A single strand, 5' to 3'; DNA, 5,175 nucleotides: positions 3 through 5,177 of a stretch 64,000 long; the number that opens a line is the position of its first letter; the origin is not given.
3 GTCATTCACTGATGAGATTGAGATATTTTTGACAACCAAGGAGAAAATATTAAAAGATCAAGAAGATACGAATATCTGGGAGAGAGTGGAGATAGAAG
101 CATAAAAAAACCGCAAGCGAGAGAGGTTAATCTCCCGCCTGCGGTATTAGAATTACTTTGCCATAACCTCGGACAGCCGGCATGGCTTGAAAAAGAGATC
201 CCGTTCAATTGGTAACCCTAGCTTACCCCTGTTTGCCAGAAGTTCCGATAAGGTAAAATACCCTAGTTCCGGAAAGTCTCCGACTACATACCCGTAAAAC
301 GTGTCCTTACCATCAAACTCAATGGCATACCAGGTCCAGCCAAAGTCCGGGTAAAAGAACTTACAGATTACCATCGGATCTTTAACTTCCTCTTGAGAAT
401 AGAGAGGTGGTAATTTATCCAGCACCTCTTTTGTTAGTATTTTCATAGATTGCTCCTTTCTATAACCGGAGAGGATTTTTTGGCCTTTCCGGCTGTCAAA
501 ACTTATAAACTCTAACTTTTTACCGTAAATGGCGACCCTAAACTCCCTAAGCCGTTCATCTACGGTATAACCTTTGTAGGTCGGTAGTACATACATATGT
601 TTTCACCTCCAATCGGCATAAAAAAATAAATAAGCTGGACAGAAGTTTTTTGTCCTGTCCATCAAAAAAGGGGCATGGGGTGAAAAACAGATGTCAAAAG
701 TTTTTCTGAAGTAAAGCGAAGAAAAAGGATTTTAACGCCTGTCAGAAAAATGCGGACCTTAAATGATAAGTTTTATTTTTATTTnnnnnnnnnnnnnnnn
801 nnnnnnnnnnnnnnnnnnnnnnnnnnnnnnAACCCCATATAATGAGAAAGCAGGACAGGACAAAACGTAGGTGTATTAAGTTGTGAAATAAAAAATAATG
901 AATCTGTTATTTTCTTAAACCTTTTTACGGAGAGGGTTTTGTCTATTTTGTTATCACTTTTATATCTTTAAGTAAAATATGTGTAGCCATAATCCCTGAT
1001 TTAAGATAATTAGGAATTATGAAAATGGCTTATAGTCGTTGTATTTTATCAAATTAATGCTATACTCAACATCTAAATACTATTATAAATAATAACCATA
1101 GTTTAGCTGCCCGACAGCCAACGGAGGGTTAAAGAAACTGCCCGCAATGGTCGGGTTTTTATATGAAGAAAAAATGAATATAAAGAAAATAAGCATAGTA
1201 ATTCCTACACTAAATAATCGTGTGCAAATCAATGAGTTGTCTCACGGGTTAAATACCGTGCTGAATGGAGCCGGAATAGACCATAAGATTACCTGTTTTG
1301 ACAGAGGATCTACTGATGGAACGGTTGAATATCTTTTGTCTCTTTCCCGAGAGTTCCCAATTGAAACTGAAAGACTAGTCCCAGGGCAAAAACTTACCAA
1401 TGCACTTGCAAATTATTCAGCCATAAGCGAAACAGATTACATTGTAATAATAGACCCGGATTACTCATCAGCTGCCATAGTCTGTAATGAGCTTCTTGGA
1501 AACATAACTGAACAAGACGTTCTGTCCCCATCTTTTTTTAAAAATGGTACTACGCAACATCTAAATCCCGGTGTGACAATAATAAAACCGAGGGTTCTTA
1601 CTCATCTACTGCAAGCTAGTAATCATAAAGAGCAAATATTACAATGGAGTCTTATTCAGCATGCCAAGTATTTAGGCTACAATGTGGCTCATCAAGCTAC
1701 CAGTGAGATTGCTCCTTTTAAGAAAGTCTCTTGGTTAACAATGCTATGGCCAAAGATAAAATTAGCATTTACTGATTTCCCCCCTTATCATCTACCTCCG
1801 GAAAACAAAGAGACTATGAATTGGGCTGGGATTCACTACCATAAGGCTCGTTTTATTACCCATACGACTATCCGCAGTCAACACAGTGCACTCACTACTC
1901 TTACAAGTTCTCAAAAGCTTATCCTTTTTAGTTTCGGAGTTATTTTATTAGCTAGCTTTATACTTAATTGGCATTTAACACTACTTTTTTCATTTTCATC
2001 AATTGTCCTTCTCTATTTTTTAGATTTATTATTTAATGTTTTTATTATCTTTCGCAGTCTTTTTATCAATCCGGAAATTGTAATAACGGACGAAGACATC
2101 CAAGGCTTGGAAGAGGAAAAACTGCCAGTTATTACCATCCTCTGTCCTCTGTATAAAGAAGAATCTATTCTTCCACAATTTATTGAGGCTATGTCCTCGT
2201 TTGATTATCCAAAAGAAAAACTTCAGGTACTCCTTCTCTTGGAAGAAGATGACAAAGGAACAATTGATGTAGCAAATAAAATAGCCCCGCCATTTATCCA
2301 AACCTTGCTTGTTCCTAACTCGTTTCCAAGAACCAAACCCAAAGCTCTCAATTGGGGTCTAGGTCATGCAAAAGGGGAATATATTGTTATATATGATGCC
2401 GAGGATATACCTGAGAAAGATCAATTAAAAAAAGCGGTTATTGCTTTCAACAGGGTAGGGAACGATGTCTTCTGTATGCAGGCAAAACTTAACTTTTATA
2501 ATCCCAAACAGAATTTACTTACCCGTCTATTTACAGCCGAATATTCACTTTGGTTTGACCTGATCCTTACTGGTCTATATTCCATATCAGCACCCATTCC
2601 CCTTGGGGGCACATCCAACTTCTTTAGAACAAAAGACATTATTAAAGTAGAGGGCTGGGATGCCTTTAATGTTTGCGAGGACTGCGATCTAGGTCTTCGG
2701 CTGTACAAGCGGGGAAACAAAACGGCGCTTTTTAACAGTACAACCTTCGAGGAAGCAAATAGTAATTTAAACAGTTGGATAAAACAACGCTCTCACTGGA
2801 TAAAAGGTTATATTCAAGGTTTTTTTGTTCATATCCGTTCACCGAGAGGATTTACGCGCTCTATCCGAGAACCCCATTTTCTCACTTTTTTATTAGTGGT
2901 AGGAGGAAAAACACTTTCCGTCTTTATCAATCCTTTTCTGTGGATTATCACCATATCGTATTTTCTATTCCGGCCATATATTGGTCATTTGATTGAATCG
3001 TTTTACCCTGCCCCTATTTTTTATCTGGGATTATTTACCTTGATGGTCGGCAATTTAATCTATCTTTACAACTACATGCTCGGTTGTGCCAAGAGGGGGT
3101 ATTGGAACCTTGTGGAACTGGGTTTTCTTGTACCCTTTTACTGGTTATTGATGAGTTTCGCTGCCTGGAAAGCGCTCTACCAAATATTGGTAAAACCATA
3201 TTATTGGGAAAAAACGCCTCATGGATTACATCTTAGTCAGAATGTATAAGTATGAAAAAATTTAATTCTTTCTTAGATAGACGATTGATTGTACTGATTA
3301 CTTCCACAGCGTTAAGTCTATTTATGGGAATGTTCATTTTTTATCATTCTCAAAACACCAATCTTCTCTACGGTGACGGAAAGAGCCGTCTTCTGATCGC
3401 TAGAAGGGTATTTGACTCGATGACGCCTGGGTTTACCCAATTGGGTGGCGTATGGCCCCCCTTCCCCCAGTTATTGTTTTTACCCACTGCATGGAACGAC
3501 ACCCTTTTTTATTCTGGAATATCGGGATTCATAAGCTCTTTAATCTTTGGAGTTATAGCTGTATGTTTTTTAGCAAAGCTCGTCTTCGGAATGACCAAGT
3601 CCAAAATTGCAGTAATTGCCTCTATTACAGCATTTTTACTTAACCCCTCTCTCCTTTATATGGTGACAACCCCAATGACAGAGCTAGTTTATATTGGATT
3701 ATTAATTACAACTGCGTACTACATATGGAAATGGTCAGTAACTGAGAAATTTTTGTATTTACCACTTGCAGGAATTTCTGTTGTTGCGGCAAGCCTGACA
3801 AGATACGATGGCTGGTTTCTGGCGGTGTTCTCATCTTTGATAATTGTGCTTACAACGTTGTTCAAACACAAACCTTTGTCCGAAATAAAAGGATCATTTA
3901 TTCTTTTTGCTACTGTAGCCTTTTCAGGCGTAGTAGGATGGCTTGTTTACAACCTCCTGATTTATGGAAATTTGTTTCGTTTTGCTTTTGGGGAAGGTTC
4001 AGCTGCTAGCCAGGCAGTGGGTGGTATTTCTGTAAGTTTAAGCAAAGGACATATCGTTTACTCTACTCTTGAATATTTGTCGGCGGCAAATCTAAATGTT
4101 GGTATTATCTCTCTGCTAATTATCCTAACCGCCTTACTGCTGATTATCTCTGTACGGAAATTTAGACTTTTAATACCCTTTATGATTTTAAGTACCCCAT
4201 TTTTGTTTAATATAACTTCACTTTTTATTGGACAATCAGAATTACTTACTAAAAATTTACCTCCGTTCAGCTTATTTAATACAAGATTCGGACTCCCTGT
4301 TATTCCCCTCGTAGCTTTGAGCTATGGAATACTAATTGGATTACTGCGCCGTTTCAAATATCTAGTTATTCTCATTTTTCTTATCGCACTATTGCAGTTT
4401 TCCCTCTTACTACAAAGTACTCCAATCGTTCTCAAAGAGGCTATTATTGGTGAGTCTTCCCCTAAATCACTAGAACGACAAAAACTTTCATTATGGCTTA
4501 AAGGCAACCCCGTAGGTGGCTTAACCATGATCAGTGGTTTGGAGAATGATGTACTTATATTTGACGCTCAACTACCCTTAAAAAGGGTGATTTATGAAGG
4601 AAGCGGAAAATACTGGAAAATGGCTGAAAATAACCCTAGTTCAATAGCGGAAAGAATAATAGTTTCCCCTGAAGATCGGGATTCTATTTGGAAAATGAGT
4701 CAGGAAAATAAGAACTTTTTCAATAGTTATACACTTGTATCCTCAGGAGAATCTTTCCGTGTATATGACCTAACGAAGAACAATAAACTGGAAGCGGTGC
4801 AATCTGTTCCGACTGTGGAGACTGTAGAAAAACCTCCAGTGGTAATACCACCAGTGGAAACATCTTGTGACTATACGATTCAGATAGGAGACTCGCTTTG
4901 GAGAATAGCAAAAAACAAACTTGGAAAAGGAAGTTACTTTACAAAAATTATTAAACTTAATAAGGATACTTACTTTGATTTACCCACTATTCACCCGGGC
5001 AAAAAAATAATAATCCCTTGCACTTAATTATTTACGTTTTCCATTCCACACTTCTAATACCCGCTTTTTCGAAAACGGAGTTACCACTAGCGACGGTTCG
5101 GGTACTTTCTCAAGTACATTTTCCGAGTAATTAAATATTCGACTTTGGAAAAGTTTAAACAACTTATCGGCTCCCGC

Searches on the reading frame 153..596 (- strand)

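Call 29: search_protein_families(library=pfam, proteins=[window:153-596:-], max_evalue=0.001)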
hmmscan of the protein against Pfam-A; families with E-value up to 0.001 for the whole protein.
window:153-596:- (147 aa): 1 family
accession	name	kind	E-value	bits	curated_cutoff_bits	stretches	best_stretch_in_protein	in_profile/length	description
PF11171.13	DUF2958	-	1.9e-12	47.9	21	1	68-139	19-94/111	Protein of unknown function (DUF2958)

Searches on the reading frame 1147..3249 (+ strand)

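Call 29: search_protein_families(library=pfam, proteins=[window:1147-3249:+], max_evalue=0.001)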
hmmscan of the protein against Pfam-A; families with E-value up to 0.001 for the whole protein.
window:1147-3249:+ (700 aa): 4 families
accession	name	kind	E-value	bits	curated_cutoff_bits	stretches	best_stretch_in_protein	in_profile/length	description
PF00535.33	Glycos_transf_2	-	6.2e-22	78.8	23.3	2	331-465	2-132/168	Glycosyl transferase family 2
PF13632.12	Glyco_trans_2_3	-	2.4e-20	73.6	27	1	412-623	1-183/198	Glycosyl transferase family group 2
PF13641.12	Glyco_tranf_2_3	-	9.3e-20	72.1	27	1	329-553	3-229/230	Glycosyltransferase like family 2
PF13506.12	Glyco_transf_21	-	0.00018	21.5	21.7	0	390-552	9-170/174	Glycosyl transferase family 21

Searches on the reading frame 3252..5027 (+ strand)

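Call 29: search_protein_families(library=pfam, proteins=[window:3252-5027:+], max_evalue=0.001)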
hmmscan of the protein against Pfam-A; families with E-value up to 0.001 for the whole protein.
window:3252-5027:+ (591 aa): 1 family
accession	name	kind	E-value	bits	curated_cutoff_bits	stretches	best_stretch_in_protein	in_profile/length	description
PF01476.26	LysM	-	4.5e-07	30.1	20.9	1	541-589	1-43/43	LysM domain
